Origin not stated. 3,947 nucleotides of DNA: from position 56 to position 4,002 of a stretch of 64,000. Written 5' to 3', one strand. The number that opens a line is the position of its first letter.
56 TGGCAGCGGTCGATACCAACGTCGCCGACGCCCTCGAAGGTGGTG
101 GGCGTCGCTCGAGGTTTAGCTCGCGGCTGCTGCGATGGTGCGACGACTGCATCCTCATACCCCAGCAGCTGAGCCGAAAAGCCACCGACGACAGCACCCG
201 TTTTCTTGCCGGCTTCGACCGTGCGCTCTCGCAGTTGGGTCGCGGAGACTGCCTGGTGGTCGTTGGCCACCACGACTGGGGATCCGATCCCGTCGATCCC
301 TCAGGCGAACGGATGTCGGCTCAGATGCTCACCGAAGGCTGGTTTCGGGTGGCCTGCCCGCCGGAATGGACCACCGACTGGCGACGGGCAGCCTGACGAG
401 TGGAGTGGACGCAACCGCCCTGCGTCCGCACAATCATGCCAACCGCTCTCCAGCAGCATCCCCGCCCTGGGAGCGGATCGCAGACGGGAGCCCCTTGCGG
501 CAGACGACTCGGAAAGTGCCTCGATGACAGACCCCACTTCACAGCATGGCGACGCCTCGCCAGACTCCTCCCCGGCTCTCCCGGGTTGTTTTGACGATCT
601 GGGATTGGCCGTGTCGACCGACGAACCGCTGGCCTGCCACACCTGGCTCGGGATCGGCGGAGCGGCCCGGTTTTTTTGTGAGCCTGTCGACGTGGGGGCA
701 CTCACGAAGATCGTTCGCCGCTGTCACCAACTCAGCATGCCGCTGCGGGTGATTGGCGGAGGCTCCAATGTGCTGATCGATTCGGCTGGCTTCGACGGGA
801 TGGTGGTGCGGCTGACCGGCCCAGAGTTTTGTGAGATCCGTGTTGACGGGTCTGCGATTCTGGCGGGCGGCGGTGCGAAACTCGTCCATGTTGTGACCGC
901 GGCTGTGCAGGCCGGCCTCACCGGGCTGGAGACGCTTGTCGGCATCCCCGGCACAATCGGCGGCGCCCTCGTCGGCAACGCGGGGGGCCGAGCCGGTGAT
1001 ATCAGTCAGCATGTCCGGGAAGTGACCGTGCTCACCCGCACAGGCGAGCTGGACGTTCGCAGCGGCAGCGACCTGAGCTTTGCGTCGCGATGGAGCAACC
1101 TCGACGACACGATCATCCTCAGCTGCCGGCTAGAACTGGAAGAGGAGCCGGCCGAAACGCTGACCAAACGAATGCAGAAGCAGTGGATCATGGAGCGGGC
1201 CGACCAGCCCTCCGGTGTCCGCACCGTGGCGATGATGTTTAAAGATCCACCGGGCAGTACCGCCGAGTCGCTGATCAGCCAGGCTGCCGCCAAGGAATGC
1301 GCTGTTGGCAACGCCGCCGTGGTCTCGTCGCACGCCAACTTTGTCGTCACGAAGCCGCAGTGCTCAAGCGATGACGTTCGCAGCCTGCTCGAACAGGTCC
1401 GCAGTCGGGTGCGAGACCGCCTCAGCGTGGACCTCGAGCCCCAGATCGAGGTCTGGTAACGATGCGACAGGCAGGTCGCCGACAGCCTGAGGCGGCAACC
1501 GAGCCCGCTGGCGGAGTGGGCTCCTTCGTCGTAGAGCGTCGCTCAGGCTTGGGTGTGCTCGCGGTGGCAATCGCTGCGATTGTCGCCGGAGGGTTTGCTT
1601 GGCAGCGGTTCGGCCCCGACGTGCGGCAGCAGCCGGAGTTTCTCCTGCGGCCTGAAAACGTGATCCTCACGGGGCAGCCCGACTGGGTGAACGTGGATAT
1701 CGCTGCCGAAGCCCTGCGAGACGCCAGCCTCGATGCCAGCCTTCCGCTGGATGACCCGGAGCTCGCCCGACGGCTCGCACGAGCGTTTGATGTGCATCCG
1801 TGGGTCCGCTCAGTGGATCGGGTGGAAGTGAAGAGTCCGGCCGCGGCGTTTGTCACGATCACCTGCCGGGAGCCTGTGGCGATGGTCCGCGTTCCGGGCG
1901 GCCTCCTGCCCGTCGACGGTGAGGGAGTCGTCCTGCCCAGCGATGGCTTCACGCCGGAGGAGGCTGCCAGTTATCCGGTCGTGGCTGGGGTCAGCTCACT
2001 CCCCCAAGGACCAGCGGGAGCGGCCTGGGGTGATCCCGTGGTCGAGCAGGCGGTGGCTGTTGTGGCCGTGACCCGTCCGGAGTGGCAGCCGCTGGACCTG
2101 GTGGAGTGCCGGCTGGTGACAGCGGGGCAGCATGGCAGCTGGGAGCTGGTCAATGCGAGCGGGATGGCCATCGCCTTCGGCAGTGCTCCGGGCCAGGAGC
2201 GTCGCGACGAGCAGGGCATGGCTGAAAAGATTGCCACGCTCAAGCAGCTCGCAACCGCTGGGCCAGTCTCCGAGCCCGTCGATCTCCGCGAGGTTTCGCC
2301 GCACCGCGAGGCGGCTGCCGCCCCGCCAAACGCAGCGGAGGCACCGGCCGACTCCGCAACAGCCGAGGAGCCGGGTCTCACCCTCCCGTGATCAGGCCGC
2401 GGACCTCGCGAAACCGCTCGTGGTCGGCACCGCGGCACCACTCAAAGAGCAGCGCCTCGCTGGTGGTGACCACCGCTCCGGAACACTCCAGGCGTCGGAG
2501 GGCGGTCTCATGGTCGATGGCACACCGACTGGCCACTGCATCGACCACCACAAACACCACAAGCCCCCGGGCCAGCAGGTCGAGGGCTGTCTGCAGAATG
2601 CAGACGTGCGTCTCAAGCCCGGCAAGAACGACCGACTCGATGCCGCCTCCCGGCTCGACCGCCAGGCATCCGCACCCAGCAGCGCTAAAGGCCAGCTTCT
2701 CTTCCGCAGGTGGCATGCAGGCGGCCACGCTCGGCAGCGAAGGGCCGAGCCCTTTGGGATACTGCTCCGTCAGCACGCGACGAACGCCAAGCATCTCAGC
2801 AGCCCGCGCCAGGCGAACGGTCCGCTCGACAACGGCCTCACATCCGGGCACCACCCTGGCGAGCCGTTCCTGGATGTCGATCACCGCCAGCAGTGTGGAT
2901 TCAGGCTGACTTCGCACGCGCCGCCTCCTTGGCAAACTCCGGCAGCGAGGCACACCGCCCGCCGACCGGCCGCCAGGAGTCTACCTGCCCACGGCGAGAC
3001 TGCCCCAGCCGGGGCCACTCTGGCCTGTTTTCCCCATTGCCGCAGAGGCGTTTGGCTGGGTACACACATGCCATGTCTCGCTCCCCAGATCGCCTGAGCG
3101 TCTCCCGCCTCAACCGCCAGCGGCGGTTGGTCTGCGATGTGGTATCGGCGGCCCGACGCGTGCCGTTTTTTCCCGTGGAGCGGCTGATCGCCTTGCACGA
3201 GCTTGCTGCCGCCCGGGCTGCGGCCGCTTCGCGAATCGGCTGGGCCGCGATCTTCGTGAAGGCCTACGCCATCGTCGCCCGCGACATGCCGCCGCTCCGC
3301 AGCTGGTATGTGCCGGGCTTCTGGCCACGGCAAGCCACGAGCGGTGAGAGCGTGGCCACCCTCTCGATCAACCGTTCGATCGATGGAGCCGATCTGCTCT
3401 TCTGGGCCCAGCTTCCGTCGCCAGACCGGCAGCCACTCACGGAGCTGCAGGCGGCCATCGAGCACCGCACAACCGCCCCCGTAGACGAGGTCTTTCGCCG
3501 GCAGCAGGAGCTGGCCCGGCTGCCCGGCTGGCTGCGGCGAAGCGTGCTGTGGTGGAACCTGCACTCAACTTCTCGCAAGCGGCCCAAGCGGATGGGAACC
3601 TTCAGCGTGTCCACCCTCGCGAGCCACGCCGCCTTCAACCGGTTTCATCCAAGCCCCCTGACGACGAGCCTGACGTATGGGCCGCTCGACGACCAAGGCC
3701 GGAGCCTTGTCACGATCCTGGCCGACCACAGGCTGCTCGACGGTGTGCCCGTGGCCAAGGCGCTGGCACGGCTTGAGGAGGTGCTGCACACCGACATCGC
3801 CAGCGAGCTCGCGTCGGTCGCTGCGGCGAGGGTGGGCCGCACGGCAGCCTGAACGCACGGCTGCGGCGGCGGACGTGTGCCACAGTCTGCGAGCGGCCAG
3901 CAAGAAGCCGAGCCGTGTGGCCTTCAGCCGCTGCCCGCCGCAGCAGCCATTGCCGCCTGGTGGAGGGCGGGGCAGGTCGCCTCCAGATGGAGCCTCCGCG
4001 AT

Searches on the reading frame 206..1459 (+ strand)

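Call 39: search_protein_families(library=pfam, proteins=[window:206-1459:+], max_evalue=0.001)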
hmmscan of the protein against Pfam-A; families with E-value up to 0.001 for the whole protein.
window:206-1459:+ (417 aa): 2 families
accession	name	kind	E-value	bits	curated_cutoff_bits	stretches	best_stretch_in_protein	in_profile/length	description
PF01565.28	FAD_binding_4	-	2.7e-20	72.9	26.4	1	156-282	3-135/139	FAD binding domain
PF02873.21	MurB_C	-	1.5e-18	67.3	27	1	320-416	3-98/99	UDP-N-acetylenolpyruvoylglucosamine reductase, C-terminal domain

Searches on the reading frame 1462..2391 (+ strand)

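Call 39: search_protein_families(library=pfam, proteins=[window:1462-2391:+], max_evalue=0.001)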
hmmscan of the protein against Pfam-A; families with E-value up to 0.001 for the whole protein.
window:1462-2391:+ (309 aa): 1 family
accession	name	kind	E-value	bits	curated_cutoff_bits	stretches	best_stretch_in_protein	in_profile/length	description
PF03799.20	FtsQ_DivIB_C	-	2.4e-05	25.6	21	1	141-276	2-114/114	Cell division protein FtsQ/DivIB, C-terminal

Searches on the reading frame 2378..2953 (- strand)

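Call 39: search_protein_families(library=pfam, proteins=[window:2378-2953:-], max_evalue=0.001)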
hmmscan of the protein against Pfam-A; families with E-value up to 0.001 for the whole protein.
window:2378-2953:- (191 aa): 1 family
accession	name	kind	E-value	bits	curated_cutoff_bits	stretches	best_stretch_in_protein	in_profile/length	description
PF00857.26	Isochorismatase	-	6.2e-25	88.7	27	1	20-166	1-174/175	Isochorismatase domain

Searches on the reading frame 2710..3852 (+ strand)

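Call 39: search_protein_families(library=pfam, proteins=[window:2710-3852:+], max_evalue=0.001)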
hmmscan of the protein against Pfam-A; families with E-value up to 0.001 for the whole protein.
window:2710-3852:+ (380 aa): 1 family
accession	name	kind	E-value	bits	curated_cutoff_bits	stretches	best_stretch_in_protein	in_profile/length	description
PF00198.28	2-oxoacid_dh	-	0.00037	20.5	23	0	334-360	199-225/232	2-oxoacid dehydrogenases acyltransferase (catalytic domain)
